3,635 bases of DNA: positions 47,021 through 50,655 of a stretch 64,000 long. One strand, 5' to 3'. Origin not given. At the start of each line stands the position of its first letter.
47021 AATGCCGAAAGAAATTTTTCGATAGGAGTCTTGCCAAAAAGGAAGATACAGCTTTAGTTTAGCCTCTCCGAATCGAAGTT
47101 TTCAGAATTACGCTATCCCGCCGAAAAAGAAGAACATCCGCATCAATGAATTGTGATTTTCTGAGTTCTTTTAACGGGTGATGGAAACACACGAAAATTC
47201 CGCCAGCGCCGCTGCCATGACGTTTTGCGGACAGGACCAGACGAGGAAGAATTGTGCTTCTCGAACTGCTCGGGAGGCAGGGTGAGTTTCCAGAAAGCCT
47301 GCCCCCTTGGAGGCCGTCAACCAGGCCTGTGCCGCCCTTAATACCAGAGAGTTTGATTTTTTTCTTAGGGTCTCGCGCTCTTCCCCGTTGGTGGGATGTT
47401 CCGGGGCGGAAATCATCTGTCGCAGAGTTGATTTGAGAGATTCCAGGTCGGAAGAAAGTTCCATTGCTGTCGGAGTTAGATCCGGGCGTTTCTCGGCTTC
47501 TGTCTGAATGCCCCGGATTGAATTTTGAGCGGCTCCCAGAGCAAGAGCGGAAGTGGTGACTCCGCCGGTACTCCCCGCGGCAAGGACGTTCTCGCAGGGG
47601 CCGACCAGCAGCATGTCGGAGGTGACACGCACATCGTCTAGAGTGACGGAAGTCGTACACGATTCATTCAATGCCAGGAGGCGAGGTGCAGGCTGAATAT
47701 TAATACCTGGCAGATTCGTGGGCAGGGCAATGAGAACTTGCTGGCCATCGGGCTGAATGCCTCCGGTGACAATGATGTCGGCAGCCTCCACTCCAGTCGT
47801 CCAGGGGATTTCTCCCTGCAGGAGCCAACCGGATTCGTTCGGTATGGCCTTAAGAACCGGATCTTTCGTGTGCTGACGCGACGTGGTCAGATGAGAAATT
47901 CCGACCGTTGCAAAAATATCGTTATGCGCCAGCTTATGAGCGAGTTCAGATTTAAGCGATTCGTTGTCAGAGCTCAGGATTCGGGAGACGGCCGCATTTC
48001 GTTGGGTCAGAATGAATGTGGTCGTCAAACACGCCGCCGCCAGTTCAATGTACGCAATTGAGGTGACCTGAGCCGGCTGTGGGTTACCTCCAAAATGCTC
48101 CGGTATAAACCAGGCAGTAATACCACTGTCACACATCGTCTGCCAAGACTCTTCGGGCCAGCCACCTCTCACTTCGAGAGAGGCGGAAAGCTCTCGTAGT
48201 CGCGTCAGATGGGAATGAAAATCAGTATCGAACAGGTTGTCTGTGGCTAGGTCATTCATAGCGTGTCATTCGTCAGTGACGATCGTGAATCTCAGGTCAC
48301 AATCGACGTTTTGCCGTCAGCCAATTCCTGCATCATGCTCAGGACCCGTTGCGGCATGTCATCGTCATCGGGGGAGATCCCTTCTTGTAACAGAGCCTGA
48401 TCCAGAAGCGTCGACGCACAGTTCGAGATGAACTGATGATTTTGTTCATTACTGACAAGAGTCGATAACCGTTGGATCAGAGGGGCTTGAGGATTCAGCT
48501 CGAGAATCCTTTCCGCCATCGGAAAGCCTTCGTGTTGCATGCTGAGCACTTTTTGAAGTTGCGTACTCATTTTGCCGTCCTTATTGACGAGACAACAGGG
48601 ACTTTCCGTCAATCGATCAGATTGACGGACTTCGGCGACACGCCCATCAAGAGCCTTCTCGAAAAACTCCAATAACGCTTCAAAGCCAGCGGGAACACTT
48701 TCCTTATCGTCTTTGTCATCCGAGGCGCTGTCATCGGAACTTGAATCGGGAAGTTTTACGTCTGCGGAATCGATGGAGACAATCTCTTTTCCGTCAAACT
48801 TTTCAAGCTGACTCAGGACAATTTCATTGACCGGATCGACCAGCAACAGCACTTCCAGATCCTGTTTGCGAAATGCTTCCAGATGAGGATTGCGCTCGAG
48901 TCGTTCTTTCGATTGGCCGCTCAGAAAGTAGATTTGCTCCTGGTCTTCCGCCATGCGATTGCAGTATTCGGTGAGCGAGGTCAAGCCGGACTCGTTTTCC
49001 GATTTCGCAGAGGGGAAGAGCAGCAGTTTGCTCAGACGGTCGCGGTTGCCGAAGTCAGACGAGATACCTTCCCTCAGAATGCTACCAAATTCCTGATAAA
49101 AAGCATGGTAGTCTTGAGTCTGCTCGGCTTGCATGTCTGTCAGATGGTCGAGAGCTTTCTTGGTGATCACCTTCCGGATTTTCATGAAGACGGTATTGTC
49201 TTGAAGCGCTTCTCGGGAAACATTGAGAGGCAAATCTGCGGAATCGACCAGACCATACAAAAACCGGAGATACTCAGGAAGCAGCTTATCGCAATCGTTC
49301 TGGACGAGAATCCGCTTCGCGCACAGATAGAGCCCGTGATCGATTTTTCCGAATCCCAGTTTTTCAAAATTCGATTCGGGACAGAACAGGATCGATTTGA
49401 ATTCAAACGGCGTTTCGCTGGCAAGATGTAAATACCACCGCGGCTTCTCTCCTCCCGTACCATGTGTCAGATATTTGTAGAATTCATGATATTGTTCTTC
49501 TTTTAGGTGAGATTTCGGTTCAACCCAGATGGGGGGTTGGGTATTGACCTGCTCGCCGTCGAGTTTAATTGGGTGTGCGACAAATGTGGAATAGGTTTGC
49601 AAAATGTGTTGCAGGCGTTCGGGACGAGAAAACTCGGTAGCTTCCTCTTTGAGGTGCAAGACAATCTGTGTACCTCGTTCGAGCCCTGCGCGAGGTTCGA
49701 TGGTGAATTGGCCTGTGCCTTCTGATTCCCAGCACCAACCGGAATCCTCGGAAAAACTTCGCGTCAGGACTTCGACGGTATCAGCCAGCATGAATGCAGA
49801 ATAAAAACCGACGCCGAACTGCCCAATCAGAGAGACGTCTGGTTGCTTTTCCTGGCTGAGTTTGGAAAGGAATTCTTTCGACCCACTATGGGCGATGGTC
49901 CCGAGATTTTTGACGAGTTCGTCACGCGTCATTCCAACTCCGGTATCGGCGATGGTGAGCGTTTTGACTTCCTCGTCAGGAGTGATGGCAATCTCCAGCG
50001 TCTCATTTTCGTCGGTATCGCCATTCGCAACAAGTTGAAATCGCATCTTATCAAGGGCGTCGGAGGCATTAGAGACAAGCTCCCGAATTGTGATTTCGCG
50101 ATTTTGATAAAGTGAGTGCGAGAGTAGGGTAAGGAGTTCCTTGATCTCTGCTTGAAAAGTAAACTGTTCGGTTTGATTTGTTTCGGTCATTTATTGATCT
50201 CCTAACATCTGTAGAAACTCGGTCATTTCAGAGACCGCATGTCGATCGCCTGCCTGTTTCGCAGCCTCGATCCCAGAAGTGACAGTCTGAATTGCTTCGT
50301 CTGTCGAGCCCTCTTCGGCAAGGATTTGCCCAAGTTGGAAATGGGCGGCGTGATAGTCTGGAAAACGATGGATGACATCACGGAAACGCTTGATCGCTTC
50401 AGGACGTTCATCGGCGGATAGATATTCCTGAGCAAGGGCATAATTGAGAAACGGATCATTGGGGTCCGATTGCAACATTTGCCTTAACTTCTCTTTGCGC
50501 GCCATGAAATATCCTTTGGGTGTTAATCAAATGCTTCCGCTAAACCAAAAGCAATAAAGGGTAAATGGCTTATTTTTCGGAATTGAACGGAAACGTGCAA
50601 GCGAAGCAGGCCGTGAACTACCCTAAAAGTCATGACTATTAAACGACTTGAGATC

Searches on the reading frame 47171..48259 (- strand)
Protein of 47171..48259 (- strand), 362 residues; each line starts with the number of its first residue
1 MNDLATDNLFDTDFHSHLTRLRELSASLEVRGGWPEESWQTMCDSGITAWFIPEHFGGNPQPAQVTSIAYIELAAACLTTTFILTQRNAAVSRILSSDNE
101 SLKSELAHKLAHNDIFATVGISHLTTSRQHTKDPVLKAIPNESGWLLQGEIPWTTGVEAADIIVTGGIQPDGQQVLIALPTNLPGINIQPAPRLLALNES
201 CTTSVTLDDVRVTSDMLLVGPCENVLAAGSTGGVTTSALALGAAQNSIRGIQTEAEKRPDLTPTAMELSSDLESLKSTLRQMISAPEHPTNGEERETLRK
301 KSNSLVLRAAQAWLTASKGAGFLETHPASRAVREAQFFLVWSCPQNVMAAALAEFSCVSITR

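Call 72: search_protein_families(library=pfam, proteins=[window:47171-48259:-], max_evalue=0.00001)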
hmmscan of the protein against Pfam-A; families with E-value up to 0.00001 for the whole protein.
window:47171-48259:- (362 aa): 1 family
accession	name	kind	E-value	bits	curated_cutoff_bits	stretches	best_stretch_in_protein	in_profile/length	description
PF02771.21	Acyl-CoA_dh_N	-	8.9e-07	29.7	22.9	1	24-112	22-111/113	Acyl-CoA dehydrogenase, N-terminal domain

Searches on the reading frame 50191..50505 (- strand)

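Call 72: search_protein_families(library=pfam, proteins=[window:50191-50505:-], max_evalue=0.00001)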
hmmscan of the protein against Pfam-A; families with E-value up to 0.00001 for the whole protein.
window:50191-50505:- (104 aa): 6 families
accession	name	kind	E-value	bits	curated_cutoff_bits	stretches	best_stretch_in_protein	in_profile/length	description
PF13432.12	TPR_16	-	2.3e-10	41.2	32.7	1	22-79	1-58/65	Tetratricopeptide repeat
PF14559.12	TPR_19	-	2.8e-10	40.8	25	1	31-84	4-57/68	Tetratricopeptide repeat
PF14561.12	TPR_20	-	8.8e-10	39.2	25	0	5-47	9-51/90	Tetratricopeptide repeat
PF13431.12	TPR_17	-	1.3e-07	31.7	24.4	0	41-73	2-34/34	Tetratricopeptide repeat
PF13428.12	TPR_14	-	5e-07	30.2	23.5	0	20-61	3-44/44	Tetratricopeptide repeat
PF24575.1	TPR_Slam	-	1.6e-06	28.9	35.2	0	15-72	44-101/104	Surface lipoprotein assembly modifier, N-terminal TPR repeats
